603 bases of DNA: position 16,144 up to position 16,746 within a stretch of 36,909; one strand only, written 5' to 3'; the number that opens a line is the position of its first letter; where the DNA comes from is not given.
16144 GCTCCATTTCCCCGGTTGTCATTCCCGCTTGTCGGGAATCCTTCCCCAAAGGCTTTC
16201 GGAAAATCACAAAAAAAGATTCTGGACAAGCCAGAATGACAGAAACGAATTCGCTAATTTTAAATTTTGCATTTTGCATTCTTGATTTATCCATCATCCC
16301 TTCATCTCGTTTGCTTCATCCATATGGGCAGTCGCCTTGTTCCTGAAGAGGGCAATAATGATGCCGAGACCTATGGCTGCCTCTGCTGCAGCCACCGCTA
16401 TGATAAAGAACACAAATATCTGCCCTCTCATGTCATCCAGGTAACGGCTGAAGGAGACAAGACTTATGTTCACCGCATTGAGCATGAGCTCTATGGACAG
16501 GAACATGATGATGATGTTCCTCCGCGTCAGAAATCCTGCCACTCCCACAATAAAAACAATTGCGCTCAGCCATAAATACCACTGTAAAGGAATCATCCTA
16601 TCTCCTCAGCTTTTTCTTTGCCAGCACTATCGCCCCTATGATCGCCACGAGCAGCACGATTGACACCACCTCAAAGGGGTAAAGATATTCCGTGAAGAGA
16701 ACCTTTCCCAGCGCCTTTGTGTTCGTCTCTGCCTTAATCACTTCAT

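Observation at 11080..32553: Complex I locus split in two: an EFG-less nuoA-N operon faces a divergent operon that supplies a NuoE/F/G-like module behind a signalling cassette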

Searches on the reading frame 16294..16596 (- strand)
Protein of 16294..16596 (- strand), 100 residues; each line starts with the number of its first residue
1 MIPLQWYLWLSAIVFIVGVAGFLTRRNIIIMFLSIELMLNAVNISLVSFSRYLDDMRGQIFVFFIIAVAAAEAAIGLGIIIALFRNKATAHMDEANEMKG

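Call 5: search_protein_families(library=pfam, proteins=[window:16294-16596:-])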
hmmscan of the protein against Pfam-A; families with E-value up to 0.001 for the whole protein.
window:16294-16596:- (100 aa): 1 family
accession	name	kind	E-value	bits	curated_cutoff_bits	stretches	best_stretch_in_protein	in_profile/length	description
PF00420.29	Oxidored_q2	-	1e-29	102.6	26.1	1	7-100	2-95/95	NADH-ubiquinone/plastoquinone oxidoreductase chain 4L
